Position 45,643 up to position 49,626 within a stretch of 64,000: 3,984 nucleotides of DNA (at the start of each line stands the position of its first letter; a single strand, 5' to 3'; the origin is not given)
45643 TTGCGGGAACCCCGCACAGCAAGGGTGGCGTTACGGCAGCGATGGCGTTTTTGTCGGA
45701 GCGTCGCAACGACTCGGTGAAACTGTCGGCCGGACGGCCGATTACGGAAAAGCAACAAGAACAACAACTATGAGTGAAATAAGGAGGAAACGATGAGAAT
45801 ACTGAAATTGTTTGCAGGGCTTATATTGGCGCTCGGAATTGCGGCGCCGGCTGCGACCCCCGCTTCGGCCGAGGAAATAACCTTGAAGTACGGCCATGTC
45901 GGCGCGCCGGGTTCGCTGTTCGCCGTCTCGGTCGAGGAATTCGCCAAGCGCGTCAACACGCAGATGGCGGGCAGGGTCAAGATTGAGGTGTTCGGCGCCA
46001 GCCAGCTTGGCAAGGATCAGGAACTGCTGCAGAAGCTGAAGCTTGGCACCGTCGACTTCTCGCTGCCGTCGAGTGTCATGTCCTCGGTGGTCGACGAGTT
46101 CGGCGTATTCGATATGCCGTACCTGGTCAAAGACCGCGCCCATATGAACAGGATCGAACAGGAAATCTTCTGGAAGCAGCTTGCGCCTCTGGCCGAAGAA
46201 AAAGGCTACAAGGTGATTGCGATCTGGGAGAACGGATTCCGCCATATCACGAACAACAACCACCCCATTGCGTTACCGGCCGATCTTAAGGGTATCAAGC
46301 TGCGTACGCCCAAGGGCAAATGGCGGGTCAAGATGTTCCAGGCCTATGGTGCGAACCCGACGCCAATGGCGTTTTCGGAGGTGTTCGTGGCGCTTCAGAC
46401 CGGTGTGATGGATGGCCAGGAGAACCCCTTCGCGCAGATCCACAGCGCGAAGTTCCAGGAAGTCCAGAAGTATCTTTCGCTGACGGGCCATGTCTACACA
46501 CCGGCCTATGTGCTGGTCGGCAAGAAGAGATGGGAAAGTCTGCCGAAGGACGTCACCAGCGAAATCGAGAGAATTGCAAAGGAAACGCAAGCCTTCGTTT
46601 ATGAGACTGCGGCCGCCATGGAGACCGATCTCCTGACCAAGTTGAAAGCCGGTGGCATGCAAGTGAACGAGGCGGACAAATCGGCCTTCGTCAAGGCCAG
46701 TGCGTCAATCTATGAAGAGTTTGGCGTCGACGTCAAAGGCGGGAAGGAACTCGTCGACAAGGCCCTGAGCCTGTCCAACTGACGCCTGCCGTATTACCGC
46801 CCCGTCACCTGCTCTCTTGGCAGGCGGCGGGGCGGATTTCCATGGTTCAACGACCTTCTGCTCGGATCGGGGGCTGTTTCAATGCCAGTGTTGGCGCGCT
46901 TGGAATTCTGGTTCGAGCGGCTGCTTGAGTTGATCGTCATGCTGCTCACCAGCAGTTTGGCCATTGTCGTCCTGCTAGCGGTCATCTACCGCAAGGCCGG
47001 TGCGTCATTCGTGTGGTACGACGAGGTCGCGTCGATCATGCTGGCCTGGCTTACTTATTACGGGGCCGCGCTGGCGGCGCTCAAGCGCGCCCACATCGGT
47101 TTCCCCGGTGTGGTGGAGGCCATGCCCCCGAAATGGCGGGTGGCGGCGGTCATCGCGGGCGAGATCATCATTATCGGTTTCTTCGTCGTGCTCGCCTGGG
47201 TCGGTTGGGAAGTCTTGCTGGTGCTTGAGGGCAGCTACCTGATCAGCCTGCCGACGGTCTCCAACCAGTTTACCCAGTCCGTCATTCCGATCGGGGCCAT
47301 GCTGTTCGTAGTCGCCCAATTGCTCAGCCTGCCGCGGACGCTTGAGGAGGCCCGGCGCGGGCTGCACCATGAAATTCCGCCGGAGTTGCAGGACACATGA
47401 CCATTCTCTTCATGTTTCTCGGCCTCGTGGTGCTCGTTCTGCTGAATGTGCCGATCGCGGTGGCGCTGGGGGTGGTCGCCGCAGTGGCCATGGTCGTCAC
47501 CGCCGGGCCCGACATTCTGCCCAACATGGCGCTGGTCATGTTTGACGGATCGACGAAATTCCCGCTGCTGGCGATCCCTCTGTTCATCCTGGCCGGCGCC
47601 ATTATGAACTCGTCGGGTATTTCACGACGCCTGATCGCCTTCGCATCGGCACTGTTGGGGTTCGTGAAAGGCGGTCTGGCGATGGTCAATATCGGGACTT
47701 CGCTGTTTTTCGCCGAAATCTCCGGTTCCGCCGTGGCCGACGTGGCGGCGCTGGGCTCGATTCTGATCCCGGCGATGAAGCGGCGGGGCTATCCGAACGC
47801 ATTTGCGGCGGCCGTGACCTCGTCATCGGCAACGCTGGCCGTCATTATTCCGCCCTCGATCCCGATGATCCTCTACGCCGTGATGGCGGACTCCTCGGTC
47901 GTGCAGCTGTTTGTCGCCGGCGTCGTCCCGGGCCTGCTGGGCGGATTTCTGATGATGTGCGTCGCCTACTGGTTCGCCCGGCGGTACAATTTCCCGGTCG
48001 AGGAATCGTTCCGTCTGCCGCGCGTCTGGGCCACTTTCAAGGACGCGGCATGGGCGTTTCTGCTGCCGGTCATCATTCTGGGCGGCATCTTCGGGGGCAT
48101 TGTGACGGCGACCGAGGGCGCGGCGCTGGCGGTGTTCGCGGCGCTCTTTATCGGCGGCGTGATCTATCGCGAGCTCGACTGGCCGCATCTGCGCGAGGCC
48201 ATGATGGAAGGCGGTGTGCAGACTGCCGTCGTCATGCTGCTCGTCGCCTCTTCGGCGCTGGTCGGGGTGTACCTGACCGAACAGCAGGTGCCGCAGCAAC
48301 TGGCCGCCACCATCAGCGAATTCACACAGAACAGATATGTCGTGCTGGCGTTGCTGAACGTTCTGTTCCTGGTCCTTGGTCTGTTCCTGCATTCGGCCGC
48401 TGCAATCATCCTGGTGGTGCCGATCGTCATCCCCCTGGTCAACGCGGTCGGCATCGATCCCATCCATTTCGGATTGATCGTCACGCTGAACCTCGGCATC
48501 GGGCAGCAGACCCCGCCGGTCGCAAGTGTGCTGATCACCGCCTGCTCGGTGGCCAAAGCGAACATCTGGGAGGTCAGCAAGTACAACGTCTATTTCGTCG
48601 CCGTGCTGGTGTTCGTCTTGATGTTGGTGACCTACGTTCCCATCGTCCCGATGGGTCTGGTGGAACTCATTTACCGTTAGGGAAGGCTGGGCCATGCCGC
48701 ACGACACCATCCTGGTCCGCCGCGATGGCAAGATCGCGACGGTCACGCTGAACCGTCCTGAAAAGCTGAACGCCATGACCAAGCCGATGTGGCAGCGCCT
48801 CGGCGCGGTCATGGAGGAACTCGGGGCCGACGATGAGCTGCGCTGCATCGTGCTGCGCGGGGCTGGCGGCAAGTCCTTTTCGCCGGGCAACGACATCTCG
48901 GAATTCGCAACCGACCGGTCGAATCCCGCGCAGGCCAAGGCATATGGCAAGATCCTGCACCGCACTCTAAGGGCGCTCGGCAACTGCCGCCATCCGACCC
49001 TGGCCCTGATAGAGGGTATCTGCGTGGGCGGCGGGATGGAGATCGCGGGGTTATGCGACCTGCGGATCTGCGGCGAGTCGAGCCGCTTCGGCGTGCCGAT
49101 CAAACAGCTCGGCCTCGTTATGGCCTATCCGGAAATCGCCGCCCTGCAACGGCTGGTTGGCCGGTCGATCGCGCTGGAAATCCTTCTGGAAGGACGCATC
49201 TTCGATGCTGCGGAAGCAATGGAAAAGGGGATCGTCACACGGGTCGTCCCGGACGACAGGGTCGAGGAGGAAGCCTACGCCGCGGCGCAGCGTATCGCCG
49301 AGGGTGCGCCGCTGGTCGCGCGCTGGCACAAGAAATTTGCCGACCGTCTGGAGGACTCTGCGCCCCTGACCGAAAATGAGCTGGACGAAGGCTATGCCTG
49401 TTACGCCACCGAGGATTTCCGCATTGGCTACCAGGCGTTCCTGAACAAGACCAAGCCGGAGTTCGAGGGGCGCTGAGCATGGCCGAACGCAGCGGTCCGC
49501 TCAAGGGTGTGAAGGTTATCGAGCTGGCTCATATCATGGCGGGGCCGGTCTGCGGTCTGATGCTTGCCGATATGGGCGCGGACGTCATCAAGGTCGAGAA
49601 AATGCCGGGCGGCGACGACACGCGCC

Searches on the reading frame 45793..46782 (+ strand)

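Call 80: search_protein_families(library=pfam, proteins=[window:45793-46782:+], max_evalue=0.00001)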
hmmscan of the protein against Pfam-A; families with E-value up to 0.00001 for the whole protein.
window:45793-46782:+ (329 aa): 1 family
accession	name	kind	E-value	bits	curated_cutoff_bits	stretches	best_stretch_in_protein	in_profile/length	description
PF03480.18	DctP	-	3.3e-91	306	23.4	1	34-310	2-283/286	Bacterial extracellular solute-binding protein, family 7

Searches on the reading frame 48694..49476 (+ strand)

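Call 80: search_protein_families(library=pfam, proteins=[window:48694-49476:+], max_evalue=0.00001)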
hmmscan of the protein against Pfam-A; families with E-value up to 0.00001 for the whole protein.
window:48694-49476:+ (260 aa): 2 families
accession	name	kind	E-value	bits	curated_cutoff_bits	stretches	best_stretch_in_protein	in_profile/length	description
PF00378.25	ECH_1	-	3e-50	171.3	27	1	12-259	4-250/251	Enoyl-CoA hydratase/isomerase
PF16113.10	ECH_2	-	5.6e-32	112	27.2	1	15-222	2-209/335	Enoyl-CoA hydratase/isomerase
